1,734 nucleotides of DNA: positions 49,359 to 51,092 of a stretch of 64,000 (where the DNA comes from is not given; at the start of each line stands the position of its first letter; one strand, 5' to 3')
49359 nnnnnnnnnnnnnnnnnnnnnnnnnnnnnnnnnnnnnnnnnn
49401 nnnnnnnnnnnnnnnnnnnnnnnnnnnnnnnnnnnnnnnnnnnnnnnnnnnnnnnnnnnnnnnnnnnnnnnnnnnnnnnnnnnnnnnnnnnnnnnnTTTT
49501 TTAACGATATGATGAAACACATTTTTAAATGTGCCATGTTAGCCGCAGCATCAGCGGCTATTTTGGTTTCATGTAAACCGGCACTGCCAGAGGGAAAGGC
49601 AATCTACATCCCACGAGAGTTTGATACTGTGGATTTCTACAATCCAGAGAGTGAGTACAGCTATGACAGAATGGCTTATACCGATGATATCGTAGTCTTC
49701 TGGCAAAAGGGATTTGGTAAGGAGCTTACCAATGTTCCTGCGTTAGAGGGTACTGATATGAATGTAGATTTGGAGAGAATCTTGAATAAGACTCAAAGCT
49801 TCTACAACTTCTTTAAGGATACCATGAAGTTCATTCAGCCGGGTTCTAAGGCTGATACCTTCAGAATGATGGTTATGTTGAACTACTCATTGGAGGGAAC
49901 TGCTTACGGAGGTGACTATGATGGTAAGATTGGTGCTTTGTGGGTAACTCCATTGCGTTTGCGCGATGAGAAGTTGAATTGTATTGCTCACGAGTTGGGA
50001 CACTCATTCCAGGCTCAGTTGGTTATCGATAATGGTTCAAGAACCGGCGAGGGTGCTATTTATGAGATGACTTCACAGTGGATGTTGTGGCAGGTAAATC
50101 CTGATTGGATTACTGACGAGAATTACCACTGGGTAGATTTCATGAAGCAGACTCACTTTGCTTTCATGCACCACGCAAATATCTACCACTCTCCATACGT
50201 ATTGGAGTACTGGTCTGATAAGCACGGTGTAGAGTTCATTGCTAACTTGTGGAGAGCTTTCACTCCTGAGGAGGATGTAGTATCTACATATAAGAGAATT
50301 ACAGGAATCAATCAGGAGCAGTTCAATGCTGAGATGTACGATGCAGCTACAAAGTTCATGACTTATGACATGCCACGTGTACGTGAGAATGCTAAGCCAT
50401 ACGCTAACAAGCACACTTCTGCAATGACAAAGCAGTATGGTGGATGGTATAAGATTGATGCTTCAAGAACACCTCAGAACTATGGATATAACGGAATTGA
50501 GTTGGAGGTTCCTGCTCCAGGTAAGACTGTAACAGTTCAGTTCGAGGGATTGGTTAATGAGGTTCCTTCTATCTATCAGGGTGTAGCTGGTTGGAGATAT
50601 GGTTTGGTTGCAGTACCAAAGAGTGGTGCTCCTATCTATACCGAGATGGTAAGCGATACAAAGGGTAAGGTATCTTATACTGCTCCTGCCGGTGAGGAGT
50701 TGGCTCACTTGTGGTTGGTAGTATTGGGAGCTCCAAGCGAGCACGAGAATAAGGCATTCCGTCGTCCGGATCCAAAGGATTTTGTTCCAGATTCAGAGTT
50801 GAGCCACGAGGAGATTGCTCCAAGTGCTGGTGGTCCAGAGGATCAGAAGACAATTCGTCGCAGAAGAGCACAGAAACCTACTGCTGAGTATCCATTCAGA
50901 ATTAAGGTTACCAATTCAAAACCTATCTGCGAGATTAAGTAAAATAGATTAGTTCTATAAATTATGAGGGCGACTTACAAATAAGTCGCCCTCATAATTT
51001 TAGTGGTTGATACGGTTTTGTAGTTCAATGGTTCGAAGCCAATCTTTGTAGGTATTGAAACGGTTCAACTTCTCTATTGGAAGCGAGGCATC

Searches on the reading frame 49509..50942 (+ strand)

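Call 5: search_protein_families(library=pfam, proteins=[window:49509-50942:+])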
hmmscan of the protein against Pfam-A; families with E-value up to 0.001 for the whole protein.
window:49509-50942:+ (477 aa): 1 family
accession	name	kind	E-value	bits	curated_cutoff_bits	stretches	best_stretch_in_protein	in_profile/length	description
PF19527.4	DUF6055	-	1.2e-137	459.8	27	1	28-424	5-401/417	Family of unknown function (DUF6055)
